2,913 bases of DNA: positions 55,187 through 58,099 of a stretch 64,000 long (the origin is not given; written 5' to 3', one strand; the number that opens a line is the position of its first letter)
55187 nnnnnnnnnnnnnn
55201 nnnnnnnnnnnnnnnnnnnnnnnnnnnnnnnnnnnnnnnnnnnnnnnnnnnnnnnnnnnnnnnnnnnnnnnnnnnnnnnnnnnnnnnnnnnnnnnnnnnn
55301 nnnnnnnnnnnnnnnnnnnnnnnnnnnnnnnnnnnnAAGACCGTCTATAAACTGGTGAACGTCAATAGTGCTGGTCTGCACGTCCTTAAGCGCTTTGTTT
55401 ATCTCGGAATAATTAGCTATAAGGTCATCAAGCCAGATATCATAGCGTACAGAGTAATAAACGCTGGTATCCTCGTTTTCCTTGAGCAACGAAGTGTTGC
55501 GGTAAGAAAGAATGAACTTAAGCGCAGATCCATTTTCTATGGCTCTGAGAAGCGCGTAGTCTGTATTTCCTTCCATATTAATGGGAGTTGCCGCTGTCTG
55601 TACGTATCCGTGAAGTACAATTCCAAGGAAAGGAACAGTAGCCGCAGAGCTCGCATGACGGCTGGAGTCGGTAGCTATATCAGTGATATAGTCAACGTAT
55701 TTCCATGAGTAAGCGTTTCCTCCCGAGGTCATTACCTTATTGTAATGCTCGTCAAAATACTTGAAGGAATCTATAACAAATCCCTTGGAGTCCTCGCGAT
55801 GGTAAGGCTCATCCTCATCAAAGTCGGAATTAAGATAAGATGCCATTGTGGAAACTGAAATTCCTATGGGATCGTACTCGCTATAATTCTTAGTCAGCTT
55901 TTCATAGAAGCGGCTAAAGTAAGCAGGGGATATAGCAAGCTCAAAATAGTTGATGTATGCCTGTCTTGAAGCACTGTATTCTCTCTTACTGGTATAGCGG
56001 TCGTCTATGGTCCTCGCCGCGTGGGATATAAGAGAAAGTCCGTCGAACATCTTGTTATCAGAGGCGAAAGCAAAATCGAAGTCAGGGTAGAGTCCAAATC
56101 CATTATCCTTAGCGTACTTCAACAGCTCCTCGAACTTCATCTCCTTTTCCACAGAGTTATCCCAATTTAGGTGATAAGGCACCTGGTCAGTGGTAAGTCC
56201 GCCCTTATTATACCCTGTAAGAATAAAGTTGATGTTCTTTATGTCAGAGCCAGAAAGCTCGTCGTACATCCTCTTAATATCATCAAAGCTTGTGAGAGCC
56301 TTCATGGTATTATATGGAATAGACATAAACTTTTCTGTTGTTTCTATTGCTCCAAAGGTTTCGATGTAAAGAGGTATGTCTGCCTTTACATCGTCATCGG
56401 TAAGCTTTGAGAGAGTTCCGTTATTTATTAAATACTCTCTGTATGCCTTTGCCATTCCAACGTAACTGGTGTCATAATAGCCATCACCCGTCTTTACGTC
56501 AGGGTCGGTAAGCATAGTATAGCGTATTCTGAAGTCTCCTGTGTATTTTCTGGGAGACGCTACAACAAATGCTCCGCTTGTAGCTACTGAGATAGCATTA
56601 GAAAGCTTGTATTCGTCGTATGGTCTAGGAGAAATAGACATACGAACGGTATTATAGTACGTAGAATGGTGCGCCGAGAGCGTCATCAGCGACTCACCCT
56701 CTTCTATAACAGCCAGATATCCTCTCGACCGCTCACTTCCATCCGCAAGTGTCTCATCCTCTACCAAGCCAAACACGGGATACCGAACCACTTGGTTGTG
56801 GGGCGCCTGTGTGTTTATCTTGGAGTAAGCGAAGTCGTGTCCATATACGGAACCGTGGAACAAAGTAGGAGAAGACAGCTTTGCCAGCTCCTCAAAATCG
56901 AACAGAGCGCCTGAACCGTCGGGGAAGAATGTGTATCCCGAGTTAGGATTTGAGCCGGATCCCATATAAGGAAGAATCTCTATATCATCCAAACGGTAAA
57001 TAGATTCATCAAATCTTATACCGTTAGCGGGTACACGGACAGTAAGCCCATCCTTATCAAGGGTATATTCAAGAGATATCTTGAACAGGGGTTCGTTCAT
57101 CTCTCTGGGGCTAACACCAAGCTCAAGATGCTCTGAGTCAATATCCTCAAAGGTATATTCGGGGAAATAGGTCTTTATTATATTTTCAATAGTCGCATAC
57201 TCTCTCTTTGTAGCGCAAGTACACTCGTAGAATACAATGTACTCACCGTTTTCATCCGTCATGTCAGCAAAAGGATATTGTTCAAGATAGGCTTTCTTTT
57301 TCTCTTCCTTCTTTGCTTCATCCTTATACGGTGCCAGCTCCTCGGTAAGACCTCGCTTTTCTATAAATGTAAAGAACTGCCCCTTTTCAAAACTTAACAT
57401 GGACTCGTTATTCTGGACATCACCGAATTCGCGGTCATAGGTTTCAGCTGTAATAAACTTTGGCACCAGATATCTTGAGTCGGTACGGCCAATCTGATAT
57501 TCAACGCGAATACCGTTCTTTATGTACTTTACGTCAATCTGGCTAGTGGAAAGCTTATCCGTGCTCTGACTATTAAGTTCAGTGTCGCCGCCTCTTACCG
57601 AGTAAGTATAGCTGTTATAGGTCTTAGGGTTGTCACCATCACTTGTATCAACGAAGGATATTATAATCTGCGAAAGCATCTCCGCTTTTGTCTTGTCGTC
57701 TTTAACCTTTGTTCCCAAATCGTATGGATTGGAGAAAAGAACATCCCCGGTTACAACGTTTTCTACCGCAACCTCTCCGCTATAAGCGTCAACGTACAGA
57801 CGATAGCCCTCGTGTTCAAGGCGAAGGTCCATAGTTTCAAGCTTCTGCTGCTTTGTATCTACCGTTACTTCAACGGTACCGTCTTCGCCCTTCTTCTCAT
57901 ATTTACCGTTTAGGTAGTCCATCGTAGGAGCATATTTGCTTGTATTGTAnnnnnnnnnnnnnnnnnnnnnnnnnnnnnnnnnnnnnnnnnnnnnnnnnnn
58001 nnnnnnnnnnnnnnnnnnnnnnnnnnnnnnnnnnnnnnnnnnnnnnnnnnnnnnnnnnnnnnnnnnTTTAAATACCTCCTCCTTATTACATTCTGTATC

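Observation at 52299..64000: Seven-gene operon: a giant SBP-like protein, two full ABC permease pairs, an NHL/TPR/Yip1 membrane fusion and a 1199-aa secreted coiled-coil protein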

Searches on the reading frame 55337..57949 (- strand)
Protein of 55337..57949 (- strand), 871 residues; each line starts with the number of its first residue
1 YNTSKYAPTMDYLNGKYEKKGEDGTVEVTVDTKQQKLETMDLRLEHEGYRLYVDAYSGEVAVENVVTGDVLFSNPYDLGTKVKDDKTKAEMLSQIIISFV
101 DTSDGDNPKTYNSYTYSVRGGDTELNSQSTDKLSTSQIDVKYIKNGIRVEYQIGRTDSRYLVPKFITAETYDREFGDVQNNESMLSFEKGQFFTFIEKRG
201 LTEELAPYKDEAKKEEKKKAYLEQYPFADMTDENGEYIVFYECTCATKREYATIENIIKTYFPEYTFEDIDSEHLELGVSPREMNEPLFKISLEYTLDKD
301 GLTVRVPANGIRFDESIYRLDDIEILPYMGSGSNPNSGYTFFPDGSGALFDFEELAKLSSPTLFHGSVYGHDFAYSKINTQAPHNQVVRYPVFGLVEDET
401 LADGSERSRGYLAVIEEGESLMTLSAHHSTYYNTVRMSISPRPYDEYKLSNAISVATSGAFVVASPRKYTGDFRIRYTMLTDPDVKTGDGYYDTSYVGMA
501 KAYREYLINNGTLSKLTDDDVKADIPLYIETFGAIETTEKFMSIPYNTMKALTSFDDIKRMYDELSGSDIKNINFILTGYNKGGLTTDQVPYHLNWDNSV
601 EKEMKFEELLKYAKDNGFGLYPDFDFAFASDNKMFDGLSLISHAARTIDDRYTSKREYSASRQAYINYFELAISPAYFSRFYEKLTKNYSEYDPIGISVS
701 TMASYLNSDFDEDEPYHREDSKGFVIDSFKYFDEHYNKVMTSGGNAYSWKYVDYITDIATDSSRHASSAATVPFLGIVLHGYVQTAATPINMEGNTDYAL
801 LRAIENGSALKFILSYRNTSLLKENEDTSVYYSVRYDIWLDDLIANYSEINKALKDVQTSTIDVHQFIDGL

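Call 73: search_protein_representatives(protein=window:55337-57949:-)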
Query: 871 residues. Proteins with E-value up to 0.001 (for the whole library): 3970; up to 1e-10: 3236; up to 1e-30: 1436. The best 150 are listed.
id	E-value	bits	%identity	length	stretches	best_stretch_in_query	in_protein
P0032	0.0e+00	1138.9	64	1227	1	1-870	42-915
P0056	0.0e+00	1067.8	60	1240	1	1-871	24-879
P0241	1.7e-270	916.4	55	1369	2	405-870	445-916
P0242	2.8e-266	902.5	56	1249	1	24-870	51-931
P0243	1.6e-265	900.0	54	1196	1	23-869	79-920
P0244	1.1e-255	867.4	53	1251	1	19-868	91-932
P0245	3.5e-253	859.2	53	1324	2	405-870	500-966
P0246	4.9e-253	858.7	52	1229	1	29-870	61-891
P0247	3.7e-247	839.2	52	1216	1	31-869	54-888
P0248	3.3e-244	829.5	51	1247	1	10-870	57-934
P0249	8.3e-242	821.5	53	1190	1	22-870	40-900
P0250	2.8e-235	799.9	51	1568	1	29-871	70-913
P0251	1.4e-231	787.7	50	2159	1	30-871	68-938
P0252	3.0e-226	770.1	49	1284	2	405-870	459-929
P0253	5.4e-224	762.6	51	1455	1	30-870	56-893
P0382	2.7e-150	518.8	44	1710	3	408-870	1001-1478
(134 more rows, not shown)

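Call 78: search_protein_families(library=pfam, proteins=[window:55337-57949:-], max_evalue=10)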
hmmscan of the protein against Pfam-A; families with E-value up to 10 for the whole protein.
window:55337-57949:- (871 aa): 1 family
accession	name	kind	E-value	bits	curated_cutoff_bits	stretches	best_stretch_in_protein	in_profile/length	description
PF18952.6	DUF5696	-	6.4e-139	464.7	25.6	1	282-868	15-576/612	Family of unknown function (DUF5696)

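Call 91: find_homologous_proteins(query=P0382, max_evalue=0.00001)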
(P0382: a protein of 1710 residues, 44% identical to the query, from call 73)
Query P0382 (1710 aa): 651 proteins with E <= 0.00001 among 8000 candidates; the best 120 are listed.
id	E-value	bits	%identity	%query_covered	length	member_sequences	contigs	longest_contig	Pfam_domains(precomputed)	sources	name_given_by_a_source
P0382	0.0e+0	3939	100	100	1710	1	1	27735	PF18952.7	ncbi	-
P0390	0.0e+0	2398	61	100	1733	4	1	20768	PF18952.7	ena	-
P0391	0.0e+0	1869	53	100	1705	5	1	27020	PF18952.7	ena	-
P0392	0.0e+0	1830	51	100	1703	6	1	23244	PF18952.7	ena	-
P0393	0.0e+0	1775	50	100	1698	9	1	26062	PF18952.7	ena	-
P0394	0.0e+0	1770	52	100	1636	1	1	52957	PF18952.7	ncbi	-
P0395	0.0e+0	1769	50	100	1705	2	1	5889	PF18952.7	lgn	-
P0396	0.0e+0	1750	51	100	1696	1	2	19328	PF18952.7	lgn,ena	-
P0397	0.0e+0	1528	45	100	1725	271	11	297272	PF18952.7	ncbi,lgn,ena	-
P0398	0.0e+0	1448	44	99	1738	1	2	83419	PF18952.7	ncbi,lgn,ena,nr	ncbi:MAG: hypothetical protein IJU52_01110 [Clostridia bacterium]|nr:hypothetical protein [Clostridi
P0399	1.8e-266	906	48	31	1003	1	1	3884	PF18952.7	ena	-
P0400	1.7e-256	873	45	41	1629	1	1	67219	PF21461.4,PF18952.7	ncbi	-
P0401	2.2e-251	856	44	42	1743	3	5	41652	PF18952.7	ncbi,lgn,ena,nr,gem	ncbi:MAG: hypothetical protein E7599_00555 [Ruminococcaceae bacterium]|nr:hypothetical protein [Osci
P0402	2.3e-251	856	44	41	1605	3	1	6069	PF18952.7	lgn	-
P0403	6.1e-251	854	40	46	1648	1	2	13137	PF18952.7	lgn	-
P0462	4.4e-209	715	48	29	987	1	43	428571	PF18952.7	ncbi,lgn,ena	-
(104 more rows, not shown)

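Call 92: find_encoding_contigs(protein=P0397, flank=10000, max_places=1)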
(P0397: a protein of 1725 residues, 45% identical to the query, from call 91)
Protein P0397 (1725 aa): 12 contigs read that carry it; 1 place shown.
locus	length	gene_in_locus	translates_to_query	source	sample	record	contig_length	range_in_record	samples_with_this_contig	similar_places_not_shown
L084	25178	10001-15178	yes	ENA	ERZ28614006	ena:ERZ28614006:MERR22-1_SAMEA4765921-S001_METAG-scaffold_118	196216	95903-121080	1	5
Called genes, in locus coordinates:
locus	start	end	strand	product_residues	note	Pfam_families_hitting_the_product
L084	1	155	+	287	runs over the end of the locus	PF01430:HSP33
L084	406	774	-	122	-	PF13384:HTH_23 (weak)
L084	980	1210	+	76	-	-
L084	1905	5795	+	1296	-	-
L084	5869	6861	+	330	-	PF00528:BPD_transp_1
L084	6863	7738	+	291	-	PF00528:BPD_transp_1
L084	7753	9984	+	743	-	PF01436:NHL (faint), PF04893:Yip1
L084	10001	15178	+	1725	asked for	PF18952:DUF5696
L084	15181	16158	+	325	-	PF00528:BPD_transp_1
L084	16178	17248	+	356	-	PF00528:BPD_transp_1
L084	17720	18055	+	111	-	PF13240:Zn_Ribbon_1 (weak)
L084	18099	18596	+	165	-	PF13240:Zn_Ribbon_1 (weak), PF14018:DUF4234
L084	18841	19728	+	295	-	PF03755:YicC-like_N, PF08340:YicC-like_C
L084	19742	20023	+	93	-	PF04025:RemA-like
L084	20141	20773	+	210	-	PF00625:Guanylate_kin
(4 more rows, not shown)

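Call 93: find_encoding_contigs(protein=P0462, flank=10000, max_places=1)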
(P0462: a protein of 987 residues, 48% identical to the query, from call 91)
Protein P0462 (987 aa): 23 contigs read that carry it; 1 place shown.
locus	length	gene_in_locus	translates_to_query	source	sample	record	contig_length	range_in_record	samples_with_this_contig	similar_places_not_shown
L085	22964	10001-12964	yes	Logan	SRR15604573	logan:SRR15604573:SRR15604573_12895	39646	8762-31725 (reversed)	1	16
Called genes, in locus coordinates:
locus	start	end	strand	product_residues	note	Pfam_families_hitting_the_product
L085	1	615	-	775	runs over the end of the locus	PF03772:Competence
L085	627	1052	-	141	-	PF02082:Rrf2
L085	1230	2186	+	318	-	PF01522:Polysacc_deac_1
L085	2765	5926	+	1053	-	-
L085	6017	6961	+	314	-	PF00528:BPD_transp_1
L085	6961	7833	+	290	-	PF00528:BPD_transp_1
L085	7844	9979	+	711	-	PF04893:Yip1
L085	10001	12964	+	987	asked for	PF18952:DUF5696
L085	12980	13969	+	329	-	PF00528:BPD_transp_1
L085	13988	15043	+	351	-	PF00528:BPD_transp_1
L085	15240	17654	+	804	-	PF13306:LRR_5, PF12799:LRR_4 (faint), PF13306:LRR_5, PF13855:LRR_8 (weak), PF13306:LRR_5, PF01841:Transglut_core, PF00404:Dockerin_1 (weak)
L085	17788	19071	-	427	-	PF08240:ADH_N, PF00107:ADH_zinc_N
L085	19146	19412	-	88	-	PF11213:DUF3006 (weak)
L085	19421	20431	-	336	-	PF00579:tRNA-synt_1b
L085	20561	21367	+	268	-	PF13349:DUF4097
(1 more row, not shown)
